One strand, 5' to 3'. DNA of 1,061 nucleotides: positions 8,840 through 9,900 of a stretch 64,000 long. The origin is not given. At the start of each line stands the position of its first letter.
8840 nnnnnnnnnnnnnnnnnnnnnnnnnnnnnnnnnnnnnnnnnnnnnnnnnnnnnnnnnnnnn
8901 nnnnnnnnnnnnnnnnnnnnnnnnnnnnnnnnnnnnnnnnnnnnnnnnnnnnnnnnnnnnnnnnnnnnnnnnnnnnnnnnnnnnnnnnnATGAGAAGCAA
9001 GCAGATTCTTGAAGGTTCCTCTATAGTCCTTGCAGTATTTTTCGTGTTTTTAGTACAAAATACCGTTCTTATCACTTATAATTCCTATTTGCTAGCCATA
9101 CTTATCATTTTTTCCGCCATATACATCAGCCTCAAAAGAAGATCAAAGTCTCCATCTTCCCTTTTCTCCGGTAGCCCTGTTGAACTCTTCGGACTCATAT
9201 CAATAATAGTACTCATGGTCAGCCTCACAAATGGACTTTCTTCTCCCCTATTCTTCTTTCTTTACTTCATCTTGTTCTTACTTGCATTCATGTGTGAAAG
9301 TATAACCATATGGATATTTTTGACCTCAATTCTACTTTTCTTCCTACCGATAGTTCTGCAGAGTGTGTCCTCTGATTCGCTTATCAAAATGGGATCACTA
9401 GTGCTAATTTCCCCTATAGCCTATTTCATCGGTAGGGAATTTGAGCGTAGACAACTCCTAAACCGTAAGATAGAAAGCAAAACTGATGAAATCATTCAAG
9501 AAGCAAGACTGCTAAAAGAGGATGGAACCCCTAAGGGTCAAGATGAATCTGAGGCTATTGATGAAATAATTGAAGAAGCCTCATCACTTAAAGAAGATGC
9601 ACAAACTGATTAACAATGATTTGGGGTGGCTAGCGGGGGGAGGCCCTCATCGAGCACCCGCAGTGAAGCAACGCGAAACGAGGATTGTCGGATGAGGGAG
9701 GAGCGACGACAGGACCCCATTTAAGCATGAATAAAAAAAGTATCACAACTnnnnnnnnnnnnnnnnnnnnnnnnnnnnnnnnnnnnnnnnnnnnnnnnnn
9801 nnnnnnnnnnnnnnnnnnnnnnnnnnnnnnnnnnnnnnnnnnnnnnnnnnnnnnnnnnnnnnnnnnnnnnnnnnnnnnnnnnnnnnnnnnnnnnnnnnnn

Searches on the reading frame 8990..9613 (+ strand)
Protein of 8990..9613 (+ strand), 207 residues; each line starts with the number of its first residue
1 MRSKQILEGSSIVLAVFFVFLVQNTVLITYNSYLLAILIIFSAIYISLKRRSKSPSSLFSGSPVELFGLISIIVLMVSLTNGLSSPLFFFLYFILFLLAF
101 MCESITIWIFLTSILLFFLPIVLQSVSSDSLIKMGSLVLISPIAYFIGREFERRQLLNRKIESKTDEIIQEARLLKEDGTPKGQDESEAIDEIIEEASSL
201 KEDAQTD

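Call 10: search_protein_families(library=pfam, proteins=[window:8990-9613:+], max_evalue=0.01)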
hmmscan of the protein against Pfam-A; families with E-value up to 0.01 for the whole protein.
window:8990-9613:+ (207 aa): 0 families

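Call 23: find_related_loci(query=A2, collection=genome_contigs, flank=10000)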
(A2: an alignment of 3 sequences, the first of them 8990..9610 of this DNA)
Query A2 (207 aa) in genome_contigs; peptide patterns used: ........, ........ (x = any residue, [..] = any of these).
200 stretches matched a pattern; 2 encode a relative of the query (tblastn E <= 1e-3); 2 distinct loci.
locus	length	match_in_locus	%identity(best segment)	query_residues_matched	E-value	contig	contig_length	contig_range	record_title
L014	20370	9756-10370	77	1-205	5e-102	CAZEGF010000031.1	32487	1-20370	MAG TPA_asm: uncultured Gammaproteobacteria bacterium isolate SRP135725_co2_582 genome assembly, contig: k141_1815958, w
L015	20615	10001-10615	75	1-205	6e-100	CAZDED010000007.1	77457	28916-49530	MAG TPA_asm: uncultured Gammaproteobacteria bacterium isolate SRP278252_co2_138 genome assembly, contig: NODE_481_length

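Call 62: search_protein_families(library=padloc, proteins=[window:8990-9610:+], max_evalue=0.01)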
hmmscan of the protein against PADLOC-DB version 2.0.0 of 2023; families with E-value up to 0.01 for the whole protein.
window:8990-9610:+ (207 aa): 0 families

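Call 63: search_protein_families(library=phrogs, proteins=[window:8990-9610:+], max_evalue=0.01)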
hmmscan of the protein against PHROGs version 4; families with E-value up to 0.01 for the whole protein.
window:8990-9610:+ (207 aa): 0 families

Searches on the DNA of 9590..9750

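Call 69: search_rna_families(source=window, start=9590, end=9750, threshold=evalue, max_evalue=10, show_alignments=2)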
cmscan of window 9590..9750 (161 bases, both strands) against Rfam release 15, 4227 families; matches with E-value up to 10: 2.
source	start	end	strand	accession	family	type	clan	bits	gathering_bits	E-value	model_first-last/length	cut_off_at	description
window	9608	9638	+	RF02166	PVT1_3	Gene; lncRNA;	-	9.4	45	1.9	65-95/95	no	Pvt1 oncogene conserved region 3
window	9618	9659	-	RF01151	snoU82P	Gene; snRNA; snoRNA; CD-box;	-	8.4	42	5.6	1-55/55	no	Small nucleolar RNA U82P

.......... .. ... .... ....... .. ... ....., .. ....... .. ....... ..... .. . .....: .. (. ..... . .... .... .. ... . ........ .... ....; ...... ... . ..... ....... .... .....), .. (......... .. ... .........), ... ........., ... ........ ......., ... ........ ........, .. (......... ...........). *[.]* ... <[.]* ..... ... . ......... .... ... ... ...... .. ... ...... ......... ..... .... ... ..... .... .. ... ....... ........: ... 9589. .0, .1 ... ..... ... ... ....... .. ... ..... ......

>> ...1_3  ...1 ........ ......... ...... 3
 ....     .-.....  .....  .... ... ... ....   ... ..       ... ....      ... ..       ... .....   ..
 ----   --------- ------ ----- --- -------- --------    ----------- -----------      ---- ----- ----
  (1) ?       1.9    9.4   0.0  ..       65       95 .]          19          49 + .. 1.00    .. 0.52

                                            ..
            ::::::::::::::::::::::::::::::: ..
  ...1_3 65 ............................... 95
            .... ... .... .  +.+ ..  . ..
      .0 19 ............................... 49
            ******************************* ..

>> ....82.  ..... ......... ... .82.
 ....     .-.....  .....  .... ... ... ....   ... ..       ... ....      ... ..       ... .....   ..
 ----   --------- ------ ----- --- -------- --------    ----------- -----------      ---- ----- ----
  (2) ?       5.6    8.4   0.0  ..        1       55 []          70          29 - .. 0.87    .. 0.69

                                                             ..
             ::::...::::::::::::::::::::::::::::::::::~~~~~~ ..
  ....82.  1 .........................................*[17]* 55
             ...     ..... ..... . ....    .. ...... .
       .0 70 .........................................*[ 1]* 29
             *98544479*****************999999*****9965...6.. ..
